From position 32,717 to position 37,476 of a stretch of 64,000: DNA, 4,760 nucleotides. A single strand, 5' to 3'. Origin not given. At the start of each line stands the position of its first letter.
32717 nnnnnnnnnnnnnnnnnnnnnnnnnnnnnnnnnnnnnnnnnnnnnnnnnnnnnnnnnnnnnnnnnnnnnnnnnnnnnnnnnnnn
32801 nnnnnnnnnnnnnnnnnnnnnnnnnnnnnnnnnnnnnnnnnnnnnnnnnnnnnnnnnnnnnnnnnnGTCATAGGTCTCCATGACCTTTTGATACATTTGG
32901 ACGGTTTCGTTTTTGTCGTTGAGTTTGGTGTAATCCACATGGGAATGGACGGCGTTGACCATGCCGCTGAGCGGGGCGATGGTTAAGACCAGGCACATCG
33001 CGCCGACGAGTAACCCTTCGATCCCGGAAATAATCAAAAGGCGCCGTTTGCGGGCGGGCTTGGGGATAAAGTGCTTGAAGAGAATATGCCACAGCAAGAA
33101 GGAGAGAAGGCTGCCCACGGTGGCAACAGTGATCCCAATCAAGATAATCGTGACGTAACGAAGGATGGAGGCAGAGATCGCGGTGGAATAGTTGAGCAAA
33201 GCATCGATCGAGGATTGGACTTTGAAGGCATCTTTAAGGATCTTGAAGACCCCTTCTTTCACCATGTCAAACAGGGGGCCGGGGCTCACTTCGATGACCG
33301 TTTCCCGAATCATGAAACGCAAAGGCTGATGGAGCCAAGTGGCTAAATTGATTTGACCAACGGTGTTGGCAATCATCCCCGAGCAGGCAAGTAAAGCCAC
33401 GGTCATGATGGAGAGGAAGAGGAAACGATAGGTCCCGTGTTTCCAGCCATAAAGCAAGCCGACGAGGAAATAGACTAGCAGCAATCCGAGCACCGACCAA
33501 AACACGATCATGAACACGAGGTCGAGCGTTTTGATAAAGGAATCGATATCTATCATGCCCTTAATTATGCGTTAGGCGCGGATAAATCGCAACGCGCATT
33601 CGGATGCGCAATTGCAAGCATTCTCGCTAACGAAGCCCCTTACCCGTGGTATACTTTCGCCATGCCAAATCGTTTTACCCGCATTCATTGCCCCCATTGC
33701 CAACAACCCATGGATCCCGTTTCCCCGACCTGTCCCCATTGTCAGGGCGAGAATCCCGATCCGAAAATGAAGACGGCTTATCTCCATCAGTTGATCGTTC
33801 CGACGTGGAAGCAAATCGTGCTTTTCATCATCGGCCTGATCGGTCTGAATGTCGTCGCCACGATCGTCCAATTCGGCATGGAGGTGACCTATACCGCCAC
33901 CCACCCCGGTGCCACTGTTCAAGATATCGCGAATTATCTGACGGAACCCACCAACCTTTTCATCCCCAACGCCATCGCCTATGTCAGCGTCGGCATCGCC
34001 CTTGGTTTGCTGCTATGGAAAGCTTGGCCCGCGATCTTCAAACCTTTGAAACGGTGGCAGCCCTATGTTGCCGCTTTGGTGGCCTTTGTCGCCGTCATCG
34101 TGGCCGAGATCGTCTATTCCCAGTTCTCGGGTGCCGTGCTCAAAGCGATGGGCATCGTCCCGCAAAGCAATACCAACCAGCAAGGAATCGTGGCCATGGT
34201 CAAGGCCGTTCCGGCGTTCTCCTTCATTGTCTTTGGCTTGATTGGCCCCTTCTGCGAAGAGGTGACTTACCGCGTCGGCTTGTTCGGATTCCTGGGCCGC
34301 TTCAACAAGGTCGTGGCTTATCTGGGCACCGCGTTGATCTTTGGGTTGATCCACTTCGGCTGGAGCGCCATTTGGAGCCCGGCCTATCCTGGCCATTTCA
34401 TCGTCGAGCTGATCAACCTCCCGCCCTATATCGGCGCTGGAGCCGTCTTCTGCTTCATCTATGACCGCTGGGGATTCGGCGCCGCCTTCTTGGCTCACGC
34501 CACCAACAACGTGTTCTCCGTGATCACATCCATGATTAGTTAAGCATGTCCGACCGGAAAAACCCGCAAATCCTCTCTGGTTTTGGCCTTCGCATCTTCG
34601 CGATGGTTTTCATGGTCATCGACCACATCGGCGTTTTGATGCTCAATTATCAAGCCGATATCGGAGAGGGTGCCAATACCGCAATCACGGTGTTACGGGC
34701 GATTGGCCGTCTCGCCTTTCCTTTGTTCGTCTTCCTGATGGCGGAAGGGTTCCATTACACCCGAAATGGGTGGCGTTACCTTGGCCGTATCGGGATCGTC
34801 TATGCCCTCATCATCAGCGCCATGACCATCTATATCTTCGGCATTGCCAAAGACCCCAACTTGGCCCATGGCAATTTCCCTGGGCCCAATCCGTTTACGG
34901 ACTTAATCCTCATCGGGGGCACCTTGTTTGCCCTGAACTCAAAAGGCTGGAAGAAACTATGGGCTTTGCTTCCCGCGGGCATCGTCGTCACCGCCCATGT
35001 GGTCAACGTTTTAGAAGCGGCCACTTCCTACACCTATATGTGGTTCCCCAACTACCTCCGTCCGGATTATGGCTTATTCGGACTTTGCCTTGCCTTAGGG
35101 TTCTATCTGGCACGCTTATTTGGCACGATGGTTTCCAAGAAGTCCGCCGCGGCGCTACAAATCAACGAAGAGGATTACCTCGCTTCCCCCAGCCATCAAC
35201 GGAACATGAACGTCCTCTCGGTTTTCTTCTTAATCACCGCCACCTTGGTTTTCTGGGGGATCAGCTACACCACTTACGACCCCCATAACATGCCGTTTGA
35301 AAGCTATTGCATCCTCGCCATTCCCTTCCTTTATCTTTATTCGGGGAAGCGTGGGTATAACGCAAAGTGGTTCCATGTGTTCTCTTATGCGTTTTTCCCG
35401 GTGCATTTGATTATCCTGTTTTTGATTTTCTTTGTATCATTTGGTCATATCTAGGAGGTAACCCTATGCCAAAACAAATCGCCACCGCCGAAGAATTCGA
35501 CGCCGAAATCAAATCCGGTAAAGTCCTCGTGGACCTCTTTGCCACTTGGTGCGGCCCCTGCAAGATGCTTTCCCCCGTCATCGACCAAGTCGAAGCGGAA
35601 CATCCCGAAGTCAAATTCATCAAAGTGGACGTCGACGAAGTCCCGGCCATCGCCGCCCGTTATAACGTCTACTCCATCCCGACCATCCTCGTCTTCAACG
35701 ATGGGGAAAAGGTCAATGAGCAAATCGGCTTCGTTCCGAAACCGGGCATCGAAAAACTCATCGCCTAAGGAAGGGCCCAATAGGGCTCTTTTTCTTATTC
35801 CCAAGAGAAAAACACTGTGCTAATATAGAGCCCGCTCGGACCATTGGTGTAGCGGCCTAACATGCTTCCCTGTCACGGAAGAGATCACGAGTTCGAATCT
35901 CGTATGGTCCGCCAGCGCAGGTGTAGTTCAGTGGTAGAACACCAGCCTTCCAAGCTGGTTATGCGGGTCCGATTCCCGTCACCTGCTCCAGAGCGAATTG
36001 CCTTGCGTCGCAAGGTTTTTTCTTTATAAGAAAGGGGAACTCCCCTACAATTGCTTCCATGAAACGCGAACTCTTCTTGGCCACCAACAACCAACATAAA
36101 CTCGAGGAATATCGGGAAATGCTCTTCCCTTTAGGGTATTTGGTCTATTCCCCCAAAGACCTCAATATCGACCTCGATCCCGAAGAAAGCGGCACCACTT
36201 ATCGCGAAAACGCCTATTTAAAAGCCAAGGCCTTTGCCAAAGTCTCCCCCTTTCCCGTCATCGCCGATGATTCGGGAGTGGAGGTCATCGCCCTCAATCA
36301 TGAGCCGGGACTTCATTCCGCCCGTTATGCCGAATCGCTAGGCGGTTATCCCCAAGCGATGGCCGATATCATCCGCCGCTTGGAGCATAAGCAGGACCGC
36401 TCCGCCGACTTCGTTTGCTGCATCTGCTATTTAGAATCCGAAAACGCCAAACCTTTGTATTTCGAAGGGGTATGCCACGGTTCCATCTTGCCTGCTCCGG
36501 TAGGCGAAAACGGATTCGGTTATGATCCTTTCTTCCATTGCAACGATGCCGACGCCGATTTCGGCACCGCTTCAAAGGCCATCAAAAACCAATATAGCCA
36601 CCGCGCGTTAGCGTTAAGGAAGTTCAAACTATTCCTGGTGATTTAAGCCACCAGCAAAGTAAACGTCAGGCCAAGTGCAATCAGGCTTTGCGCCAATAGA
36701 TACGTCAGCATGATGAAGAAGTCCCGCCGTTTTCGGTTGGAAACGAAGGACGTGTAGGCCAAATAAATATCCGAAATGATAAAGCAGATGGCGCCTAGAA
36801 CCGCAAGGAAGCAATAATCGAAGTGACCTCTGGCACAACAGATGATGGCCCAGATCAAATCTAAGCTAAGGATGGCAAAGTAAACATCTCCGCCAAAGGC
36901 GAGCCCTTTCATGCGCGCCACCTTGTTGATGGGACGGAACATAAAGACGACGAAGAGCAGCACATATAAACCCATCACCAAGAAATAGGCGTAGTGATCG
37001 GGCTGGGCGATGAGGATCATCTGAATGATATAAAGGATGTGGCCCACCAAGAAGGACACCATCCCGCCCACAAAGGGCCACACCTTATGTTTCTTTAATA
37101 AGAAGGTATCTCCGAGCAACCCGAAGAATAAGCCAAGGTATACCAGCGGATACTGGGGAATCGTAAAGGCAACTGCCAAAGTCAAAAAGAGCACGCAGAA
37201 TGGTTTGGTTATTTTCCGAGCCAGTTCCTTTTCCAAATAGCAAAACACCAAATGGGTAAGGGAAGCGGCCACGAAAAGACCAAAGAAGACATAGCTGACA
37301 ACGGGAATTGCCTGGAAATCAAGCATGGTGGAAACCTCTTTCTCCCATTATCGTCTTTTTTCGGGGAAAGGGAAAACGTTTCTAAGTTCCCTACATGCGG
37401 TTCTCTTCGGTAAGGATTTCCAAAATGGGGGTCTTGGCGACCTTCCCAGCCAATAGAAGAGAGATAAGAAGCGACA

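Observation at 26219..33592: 2,445-aa acidic, membrane-anchored orphan giant protein expressed from a leaderless-type promoter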

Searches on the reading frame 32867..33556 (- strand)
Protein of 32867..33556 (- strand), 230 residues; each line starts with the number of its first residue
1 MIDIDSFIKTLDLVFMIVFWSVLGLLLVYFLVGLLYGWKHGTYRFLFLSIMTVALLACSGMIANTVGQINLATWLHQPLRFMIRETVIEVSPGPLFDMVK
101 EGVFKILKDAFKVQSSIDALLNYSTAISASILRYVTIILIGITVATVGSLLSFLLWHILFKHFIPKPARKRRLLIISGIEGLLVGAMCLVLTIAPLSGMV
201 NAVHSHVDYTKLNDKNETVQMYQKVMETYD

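Call 38: search_protein_families(library=pfam, alignment_id=A4, max_evalue=1)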
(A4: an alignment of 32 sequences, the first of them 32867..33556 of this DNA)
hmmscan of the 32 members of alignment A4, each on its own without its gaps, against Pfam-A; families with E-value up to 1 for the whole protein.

A. member 1, window:32867-33556:- (230 aa): 1 family
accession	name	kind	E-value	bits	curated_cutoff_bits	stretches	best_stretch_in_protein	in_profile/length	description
PF13567.11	DUF4131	-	0.13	12.3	31.6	0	142-194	5-52/165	Domain of unknown function (DUF4131)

B. families by the number of members that match (of 32 scanned): 43 families (the first 25 are shown)
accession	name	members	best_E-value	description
PF02674.22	Colicin_V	9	1.2e-05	Colicin V production protein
PF13567.11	DUF4131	3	0.03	Domain of unknown function (DUF4131)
PF09335.16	VTT_dom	2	0.00014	VTT domain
PF04932.20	Wzy_C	2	0.034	O-Antigen ligase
PF12725.13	DUF3810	1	0.00073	Protein of unknown function (DUF3810)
PF18895.5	T4SS_pilin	1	0.0021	Type IV secretion system pilin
PF03419.18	Peptidase_U4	1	0.0044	Sporulation factor SpoIIGA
PF24008.1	DUF7322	1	0.0046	Domain of unknown function (DUF7322)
PF13965.12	SID-1_RNA_chan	1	0.015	dsRNA-gated channel SID-1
PF09925.14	DUF2157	1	0.019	Predicted membrane protein (DUF2157)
PF09163.16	Form-deh_trans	1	0.023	Formate dehydrogenase N, transmembrane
PF03929.21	PepSY_TM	1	0.024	PepSY-associated TM region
PF13858.11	DUF4199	1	0.025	Protein of unknown function (DUF4199)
PF02680.19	DUF211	1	0.026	Uncharacterized ArCR, COG1888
PF10861.13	DUF2784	1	0.03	Protein of Unknown function (DUF2784)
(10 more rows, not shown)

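Call 69: find_homologous_proteins(query=A4, max_evalue=0.01)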
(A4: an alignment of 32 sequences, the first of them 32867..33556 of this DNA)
Query A4 (32 sequences): 8000 candidates shared short words with the query, none scored E <= 0.01.

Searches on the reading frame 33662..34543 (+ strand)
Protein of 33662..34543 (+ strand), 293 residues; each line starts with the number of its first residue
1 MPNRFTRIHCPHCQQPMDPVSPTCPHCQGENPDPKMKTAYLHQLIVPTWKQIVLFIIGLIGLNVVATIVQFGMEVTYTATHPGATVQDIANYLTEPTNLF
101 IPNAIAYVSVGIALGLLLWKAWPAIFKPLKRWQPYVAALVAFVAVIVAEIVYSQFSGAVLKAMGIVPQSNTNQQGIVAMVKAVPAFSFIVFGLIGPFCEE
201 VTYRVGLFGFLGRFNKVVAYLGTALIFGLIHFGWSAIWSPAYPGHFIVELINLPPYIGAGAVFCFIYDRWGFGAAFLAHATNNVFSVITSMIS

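Call 6: search_protein_families(library=ncbifam, proteins=[window:33662-34543:+], max_evalue=0.01)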
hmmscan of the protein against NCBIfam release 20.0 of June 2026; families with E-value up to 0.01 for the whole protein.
window:33662-34543:+ (293 aa): 3 families
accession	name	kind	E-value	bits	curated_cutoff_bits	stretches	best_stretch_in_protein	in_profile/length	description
NF041647.1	ABC_perm_CPBP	equivalog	6.7e-06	25.1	435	1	127-290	481-634/636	ABC transporter permease subunit/CPBP intramembrane protease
NF046050.1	CPBP_fam_MroQ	equivalog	4.8e-05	22.9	270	1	137-230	84-175/243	intramembrane glutamic endopeptidase MroQ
NF052640.1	CPBP_M949_0222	equivalog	0.0063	16.4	220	0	207-288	132-205/213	M949_0222 family glutamic-type intramembrane endopeptidase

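Call 50: search_protein_families(library=pfam, proteins=[window:33662-34543:+], max_evalue=0.001)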
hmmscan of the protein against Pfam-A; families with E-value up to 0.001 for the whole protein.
window:33662-34543:+ (293 aa): 1 family
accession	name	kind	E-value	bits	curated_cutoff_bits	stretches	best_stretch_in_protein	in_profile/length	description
PF02517.21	Rce1-like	-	9.9e-14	51.8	22.4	1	184-285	4-93/93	Type II CAAX prenyl endopeptidase Rce1-like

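Call 87: search_protein_families(library=padloc, proteins=[window:33662-34543:+], max_evalue=0.01)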
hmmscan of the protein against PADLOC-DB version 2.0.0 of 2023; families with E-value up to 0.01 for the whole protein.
window:33662-34543:+ (293 aa): 0 families

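Call 88: search_protein_families(library=phrogs, proteins=[window:33662-34543:+], max_evalue=0.01)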
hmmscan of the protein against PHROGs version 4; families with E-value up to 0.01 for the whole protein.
window:33662-34543:+ (293 aa): 1 family
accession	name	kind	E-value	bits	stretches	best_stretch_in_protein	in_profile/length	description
phrog_28058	-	unknown function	3.8e-05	24.5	1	138-290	91-230/258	-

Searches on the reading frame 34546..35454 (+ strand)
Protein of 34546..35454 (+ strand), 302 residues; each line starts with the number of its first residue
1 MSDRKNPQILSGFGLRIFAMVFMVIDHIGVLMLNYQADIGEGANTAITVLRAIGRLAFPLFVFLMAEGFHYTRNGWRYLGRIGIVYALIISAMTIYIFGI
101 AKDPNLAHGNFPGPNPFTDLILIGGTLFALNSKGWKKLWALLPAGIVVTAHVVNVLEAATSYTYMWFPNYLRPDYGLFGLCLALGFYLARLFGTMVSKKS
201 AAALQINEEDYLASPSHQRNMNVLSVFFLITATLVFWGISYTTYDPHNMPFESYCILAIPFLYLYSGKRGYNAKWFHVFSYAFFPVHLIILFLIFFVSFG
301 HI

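Call 6: search_protein_families(library=ncbifam, proteins=[window:34546-35454:+], max_evalue=0.01)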
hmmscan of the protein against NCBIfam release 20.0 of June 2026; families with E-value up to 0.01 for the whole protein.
window:34546-35454:+ (302 aa): 0 families

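Call 50: search_protein_families(library=pfam, proteins=[window:34546-35454:+], max_evalue=0.001)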
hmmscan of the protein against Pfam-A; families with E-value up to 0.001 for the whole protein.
window:34546-35454:+ (302 aa): 1 family
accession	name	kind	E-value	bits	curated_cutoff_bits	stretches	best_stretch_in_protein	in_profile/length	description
PF05857.17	TraX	-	1.3e-20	74.8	25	1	15-294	5-216/217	TraX protein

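Call 87: search_protein_families(library=padloc, proteins=[window:34546-35454:+], max_evalue=0.01)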
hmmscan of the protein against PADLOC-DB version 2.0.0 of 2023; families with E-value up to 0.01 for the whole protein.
window:34546-35454:+ (302 aa): 0 families

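Call 88: search_protein_families(library=phrogs, proteins=[window:34546-35454:+], max_evalue=0.01)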
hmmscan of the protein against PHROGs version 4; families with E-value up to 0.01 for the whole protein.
window:34546-35454:+ (302 aa): 0 families

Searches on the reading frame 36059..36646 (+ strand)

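Call 50: search_protein_families(library=pfam, proteins=[window:36059-36646:+], max_evalue=0.001)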
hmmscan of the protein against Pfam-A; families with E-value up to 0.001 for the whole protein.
window:36059-36646:+ (195 aa): 1 family
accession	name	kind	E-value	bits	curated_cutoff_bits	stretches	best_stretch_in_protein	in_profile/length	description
PF01725.21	Ham1p_like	-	2.7e-53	181.1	22.5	1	5-190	1-184/186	Ham1 family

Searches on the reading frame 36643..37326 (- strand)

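Call 50: search_protein_families(library=pfam, proteins=[window:36643-37326:-], max_evalue=0.001)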
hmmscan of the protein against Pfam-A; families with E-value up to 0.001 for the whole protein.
window:36643-37326:- (227 aa): 1 family
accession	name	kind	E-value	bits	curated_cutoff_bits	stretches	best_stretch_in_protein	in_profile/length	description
PF07947.19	YhhN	-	1.6e-26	93.6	25.6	1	39-220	4-182/182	YhhN family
